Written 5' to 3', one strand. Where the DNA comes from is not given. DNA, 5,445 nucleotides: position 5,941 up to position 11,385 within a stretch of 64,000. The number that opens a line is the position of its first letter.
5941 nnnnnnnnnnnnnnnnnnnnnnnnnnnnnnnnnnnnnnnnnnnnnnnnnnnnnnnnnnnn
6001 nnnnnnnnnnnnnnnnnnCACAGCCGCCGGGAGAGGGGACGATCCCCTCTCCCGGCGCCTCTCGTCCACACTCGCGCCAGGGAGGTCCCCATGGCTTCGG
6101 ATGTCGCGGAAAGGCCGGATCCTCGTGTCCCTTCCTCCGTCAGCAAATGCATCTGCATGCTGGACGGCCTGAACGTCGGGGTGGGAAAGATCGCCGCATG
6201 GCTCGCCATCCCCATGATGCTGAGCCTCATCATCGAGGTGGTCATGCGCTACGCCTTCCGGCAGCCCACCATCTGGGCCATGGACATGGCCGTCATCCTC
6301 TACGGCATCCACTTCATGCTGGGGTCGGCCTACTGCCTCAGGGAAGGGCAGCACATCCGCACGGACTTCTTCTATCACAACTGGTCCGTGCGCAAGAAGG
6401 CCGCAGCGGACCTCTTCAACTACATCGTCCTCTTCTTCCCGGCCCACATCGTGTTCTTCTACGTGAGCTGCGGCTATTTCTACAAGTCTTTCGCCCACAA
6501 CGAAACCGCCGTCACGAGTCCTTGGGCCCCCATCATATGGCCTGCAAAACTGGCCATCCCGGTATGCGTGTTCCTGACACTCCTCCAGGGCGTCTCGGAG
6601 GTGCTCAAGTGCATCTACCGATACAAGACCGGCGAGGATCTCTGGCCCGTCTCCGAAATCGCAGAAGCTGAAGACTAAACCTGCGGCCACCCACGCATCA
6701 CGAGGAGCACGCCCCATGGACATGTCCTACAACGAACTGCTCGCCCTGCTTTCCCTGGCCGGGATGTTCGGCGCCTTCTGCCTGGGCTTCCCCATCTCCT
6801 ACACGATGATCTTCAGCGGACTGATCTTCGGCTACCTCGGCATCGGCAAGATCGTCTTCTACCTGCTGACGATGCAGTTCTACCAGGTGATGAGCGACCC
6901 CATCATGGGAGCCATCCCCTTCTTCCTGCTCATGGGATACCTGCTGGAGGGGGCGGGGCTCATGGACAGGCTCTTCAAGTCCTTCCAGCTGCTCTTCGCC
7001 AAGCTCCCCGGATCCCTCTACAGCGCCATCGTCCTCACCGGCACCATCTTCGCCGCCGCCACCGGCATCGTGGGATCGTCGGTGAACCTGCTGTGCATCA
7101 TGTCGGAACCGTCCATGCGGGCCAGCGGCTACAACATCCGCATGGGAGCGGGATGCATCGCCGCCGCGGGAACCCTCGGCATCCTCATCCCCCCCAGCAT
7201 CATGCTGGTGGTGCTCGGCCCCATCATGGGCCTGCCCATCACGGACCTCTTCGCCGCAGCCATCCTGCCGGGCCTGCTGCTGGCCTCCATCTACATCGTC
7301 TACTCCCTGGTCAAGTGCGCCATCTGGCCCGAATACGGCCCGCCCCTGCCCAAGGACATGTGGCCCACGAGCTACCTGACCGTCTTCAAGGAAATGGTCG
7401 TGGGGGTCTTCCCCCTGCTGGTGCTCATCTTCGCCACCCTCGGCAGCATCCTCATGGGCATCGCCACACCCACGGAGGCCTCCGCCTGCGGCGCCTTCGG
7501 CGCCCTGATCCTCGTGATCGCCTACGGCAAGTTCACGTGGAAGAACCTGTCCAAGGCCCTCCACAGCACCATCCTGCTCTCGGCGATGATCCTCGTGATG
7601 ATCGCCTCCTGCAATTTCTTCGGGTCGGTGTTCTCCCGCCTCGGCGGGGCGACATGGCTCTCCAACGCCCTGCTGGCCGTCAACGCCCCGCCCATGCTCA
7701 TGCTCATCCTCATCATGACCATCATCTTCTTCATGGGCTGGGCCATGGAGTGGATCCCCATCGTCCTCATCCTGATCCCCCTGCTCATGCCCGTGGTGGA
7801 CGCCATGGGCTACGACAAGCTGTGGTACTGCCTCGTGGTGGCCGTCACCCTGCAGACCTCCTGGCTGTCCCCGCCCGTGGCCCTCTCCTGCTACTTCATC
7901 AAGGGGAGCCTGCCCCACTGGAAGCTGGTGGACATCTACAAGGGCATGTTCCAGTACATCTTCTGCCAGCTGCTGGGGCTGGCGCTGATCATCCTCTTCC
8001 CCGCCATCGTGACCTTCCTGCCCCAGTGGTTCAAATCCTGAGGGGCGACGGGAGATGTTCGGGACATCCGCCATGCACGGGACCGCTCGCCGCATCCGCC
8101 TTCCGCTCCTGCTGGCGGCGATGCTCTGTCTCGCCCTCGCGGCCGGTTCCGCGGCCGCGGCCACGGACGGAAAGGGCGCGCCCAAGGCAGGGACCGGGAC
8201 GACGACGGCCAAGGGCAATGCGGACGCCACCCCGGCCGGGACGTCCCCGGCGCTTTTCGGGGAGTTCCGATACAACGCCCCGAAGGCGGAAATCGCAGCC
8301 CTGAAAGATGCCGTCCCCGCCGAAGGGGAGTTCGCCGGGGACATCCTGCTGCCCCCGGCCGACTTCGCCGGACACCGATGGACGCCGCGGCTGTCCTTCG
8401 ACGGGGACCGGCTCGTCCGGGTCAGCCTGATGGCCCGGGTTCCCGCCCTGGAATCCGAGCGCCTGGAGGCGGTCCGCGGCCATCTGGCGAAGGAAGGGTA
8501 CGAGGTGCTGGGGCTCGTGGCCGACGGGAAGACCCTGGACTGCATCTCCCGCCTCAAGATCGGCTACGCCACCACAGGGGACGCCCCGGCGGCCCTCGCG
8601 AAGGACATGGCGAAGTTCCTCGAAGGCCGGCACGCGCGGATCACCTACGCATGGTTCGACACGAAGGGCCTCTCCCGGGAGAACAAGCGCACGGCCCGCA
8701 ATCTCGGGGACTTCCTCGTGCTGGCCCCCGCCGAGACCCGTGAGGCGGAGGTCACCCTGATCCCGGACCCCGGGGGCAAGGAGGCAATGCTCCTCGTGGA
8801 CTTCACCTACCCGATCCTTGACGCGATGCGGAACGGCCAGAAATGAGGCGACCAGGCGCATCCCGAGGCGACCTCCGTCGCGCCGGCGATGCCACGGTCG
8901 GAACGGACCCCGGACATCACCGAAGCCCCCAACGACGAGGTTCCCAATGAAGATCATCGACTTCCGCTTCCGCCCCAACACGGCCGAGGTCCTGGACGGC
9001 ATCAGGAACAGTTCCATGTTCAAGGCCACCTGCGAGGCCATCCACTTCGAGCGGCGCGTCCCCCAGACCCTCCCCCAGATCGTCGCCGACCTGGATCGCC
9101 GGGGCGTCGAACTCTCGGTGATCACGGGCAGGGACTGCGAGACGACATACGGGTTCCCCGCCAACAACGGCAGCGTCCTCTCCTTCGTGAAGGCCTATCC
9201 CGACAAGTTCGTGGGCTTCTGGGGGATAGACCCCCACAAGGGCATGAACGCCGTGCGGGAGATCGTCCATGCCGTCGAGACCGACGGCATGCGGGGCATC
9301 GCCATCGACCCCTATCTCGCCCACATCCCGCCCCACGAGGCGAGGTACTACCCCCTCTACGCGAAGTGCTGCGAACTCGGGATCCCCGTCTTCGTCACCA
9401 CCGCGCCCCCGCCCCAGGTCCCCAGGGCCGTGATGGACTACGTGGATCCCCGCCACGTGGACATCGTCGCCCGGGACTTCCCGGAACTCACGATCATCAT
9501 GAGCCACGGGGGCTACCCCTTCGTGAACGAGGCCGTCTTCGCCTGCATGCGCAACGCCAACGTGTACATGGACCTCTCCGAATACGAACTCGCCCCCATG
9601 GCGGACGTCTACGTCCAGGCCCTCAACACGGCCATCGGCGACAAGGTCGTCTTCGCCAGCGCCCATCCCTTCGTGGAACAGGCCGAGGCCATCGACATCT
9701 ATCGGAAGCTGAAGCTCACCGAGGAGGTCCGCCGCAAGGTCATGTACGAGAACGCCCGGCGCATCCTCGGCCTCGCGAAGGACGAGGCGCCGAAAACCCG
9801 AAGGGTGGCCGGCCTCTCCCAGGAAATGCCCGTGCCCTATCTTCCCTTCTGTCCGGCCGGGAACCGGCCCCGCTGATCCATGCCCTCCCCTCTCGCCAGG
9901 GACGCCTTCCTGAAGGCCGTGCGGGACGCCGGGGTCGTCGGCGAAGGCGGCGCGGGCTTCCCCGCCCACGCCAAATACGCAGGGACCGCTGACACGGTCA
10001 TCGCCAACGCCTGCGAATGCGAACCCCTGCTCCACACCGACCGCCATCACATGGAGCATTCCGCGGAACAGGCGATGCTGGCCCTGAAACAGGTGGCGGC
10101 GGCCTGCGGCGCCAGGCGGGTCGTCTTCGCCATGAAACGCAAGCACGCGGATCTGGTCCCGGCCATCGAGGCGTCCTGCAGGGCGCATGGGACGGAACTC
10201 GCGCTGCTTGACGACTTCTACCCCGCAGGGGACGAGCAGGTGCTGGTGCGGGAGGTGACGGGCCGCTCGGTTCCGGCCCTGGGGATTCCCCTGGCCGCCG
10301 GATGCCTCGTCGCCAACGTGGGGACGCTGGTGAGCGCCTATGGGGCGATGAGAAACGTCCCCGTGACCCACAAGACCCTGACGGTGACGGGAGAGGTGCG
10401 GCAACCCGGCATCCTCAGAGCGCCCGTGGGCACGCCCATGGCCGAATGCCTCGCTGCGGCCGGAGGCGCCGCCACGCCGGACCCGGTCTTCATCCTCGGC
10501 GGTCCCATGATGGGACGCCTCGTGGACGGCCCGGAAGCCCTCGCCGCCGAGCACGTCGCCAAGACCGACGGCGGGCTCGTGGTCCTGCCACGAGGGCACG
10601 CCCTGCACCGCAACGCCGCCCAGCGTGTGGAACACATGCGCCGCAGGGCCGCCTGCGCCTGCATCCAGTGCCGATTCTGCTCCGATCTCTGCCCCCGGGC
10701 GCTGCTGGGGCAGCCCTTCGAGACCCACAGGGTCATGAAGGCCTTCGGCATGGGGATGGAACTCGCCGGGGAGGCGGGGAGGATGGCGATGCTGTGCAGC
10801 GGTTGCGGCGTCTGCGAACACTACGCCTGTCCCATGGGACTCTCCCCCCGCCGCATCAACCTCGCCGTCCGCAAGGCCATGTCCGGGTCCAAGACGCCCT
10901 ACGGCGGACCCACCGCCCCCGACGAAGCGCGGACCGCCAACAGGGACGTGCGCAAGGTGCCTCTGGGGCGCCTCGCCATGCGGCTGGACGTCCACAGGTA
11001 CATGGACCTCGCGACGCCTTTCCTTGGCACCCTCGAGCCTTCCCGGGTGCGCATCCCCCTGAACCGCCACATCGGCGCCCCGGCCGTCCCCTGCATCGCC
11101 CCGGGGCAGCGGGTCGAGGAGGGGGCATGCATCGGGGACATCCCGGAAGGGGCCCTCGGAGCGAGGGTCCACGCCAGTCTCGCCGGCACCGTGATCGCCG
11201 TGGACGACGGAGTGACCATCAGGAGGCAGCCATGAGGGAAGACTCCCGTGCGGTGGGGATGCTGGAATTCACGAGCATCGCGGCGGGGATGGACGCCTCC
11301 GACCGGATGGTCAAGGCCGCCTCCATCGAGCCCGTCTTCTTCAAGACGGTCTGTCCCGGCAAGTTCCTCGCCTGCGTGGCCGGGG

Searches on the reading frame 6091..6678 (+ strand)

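Call 3: search_protein_families(library=pfam, proteins=[window:6091-6678:+], max_evalue=0.01)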
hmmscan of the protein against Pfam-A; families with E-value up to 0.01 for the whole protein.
window:6091-6678:+ (195 aa): 1 family
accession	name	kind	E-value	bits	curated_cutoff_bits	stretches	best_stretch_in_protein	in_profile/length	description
PF04290.18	DctQ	-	2.1e-22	79.9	28.3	1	42-174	1-129/132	Tripartite ATP-independent periplasmic transporters, DctQ component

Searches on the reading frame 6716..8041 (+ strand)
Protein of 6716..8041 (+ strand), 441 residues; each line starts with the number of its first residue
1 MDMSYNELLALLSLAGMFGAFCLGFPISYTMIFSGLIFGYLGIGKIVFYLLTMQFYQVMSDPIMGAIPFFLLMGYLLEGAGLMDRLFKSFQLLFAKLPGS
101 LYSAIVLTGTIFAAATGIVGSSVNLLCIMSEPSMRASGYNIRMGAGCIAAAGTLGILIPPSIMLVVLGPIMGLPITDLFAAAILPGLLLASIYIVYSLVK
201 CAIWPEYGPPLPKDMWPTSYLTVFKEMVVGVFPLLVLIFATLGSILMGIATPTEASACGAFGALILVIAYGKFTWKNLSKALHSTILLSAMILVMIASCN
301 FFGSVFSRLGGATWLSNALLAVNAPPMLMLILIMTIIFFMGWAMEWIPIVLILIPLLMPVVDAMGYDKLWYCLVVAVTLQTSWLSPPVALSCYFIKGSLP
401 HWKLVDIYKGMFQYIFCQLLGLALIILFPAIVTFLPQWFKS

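Call 3: search_protein_families(library=pfam, proteins=[window:6716-8041:+], max_evalue=0.01)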
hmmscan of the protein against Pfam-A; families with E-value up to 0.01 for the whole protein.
window:6716-8041:+ (441 aa): 1 family
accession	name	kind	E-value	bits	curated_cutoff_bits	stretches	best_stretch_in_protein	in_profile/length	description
PF06808.19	DctM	-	1.3e-68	232.2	23.8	1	15-431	2-413/413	Tripartite ATP-independent periplasmic transporter, DctM component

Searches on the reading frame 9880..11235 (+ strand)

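Call 3: search_protein_families(library=pfam, proteins=[window:9880-11235:+], max_evalue=0.01)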
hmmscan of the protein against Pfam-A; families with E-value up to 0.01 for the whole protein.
window:9880-11235:+ (451 aa): 9 families
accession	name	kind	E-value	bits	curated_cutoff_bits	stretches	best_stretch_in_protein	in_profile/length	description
PF01512.22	Complex1_51K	-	2.1e-36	125.5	31.2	1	14-152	1-147/150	Nuo51 FMN-binding domain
PF13534.11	Fer4_17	-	1.5e-13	51.5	22.2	1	260-322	1-61/61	4Fe-4S dicluster domain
PF13375.12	RnfC_N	-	6.5e-13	49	25.6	1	386-443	26-82/101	RnfC Barrel sandwich hybrid domain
PF10531.15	SLBB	-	5.1e-11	42.7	27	1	168-213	3-54/55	SLBB domain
PF13183.11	Fer4_8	-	0.00064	20.6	27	1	260-321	4-68/68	4Fe-4S dicluster domain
PF12838.12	Fer4_7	-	0.00072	20.4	27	1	261-320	2-51/52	4Fe-4S dicluster domain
PF13237.11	Fer4_10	-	0.00097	19.5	25.5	0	260-273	8-21/53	4Fe-4S dicluster domain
PF13484.11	Fer4_16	-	0.0017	19.5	30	1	261-319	2-65/66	4Fe-4S double cluster binding domain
PF22461.2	SLBB_2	-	0.0032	18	27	1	167-198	3-35/79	SLBB domain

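Call 5: search_protein_families(library=ncbifam, proteins=[window:9880-11235:+], max_evalue=0.01)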
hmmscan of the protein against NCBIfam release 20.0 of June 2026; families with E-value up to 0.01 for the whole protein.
window:9880-11235:+ (451 aa): 9 families
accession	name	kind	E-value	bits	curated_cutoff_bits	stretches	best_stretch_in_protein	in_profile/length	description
TIGR01945.1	rnfC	subfamily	2.5e-60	204.3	245.95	2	6-320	120-417/435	RnfABCDGE type electron transport complex subunit C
TIGR04481.1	PR_assoc_PrdC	equivalog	3.3e-56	190.9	490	2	7-235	73-304/425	proline reductase-associated electron transfer protein PrdC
NF003454.1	PRK05035.1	equivalog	8.7e-52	176.3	345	2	7-319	123-420/556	electron transport complex subunit RsxC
NF041837.1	rnfC_Methano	equivalog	2.9e-17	62.7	650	2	387-443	10-65/438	Rnf electron transport complex subunit RnfC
TIGR01959.1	nuoF_fam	equivalog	2.5e-07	29.5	558.65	1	6-80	34-114/410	NADH-quinone oxidoreductase subunit NuoF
NF038018.1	qmoC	equivalog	0.00013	21.6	300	1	258-334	17-91/360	quinone-interacting membrane-bound oxidoreductase complex subunit QmoC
NF008436.0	PRK11278.1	equivalog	0.0003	19.8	749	1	5-76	46-124/448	NADH-quinone oxidoreductase subunit NuoF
NF010120.0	PRK13596.1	equivalog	0.0068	15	389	0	6-68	39-108/433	NADH-quinone oxidoreductase subunit NuoF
NF041890.1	hdrC_Methbact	equivalog_domain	0.009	15.6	270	0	246-332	16-99/192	ferredoxin:CoB-CoM heterodisulfide reductase subunit HdrC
